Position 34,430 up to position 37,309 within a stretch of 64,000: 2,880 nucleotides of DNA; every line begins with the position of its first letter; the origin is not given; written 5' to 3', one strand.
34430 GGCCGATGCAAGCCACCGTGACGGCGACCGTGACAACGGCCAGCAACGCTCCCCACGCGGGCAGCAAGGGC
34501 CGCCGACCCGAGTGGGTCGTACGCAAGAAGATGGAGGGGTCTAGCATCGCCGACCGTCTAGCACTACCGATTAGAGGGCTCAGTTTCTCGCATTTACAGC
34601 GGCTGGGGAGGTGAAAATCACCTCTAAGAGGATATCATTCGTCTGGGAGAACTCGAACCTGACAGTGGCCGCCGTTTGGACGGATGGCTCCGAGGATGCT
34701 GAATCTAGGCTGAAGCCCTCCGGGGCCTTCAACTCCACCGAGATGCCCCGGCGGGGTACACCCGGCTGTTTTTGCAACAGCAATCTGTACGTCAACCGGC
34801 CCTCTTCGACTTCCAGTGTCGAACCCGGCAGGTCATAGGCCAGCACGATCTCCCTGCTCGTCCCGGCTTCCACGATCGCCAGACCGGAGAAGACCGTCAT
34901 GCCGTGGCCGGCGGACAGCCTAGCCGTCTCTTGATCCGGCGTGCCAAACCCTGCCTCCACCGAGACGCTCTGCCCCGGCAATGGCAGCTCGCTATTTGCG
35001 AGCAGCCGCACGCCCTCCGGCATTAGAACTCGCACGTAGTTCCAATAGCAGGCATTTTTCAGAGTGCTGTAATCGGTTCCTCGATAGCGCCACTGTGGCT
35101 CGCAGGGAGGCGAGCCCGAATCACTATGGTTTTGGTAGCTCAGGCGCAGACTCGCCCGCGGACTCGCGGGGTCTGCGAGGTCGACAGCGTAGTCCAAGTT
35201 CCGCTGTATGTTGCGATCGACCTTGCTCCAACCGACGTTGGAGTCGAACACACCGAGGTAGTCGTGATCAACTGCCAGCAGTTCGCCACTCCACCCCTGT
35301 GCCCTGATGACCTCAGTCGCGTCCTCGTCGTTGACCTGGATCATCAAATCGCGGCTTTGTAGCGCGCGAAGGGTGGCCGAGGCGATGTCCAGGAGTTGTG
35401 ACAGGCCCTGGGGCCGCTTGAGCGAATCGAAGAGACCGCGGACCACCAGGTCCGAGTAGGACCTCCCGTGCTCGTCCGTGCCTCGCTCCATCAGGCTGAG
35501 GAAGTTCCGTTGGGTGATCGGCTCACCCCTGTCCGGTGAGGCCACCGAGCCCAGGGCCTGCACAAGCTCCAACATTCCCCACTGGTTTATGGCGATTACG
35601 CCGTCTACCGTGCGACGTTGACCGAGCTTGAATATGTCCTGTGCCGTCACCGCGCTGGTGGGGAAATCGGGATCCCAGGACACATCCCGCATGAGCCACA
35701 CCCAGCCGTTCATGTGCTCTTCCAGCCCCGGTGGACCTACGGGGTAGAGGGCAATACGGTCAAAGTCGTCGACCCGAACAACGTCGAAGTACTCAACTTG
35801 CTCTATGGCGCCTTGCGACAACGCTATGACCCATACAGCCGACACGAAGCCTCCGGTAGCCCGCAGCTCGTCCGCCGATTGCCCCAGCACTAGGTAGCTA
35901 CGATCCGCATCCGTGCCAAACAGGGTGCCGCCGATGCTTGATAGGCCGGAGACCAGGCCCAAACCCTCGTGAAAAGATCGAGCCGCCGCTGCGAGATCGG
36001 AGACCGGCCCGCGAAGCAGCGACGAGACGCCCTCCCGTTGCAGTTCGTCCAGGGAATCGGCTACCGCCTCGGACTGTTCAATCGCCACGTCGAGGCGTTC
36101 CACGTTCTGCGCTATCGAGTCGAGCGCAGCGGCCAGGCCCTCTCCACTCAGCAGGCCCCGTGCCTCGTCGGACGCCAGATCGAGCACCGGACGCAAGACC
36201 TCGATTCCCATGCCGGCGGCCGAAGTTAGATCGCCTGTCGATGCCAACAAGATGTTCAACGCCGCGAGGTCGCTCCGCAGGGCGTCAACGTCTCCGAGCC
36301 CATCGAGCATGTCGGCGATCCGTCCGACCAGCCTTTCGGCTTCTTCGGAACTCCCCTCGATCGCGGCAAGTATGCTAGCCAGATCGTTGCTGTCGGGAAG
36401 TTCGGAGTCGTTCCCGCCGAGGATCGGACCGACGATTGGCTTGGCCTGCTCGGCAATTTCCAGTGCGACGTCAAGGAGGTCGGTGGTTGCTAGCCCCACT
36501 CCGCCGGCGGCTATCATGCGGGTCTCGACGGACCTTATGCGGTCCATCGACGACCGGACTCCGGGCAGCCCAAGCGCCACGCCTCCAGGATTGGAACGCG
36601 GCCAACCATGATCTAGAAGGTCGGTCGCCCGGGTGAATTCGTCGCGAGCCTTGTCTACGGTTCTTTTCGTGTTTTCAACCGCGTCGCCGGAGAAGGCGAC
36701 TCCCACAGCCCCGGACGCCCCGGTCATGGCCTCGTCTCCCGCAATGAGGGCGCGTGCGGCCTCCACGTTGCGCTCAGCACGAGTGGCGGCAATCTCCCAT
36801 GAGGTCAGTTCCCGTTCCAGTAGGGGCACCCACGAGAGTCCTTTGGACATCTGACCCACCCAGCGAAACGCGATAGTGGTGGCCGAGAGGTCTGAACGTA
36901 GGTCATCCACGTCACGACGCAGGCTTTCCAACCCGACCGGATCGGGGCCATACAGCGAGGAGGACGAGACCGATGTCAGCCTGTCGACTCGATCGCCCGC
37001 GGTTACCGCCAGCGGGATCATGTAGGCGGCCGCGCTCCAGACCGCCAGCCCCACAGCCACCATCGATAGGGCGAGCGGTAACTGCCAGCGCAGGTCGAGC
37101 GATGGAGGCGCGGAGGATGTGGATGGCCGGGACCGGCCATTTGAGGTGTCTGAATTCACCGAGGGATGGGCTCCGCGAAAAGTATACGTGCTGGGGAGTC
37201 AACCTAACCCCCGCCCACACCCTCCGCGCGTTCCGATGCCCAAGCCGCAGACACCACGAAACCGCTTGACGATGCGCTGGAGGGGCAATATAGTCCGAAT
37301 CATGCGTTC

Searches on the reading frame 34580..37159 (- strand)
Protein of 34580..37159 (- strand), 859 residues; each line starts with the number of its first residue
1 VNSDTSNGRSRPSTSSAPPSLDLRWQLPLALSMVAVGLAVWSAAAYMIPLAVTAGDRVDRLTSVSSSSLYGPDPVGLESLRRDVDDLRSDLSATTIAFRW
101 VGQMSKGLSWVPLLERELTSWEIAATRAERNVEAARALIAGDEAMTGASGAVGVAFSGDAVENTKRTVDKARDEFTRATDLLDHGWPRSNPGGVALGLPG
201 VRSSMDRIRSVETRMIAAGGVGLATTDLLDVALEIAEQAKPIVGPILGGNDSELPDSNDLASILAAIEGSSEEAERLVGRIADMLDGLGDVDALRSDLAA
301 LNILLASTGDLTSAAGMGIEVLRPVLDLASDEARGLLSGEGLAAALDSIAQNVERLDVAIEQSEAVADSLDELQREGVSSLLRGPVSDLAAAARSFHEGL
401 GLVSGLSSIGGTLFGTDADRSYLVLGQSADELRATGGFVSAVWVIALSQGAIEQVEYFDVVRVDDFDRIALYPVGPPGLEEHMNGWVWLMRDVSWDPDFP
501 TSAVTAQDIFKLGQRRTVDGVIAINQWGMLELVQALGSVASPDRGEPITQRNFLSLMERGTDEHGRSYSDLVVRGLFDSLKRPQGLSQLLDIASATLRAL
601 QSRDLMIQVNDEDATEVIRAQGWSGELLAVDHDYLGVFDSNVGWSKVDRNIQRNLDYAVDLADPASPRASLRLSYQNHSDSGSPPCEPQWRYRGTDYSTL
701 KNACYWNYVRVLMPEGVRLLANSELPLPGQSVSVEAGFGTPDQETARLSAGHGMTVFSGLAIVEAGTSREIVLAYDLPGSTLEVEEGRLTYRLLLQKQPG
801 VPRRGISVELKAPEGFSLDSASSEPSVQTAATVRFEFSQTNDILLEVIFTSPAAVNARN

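Call 60: search_protein_families(library=pfam, proteins=[window:34580-37159:-], max_evalue=0.0001)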
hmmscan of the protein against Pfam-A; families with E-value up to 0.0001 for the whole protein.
window:34580-37159:- (859 aa): 1 family
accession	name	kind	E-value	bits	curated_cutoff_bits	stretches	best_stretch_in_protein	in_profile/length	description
PF13196.11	DUF4012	-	4.1e-23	82.9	28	1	418-559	2-141/144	Protein of unknown function (DUF4012)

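Call 102: search_protein_families(library=ncbifam, proteins=[window:34580-37159:-], max_evalue=0.01)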
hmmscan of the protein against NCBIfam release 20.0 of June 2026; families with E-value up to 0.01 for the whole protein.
window:34580-37159:- (859 aa): 0 families
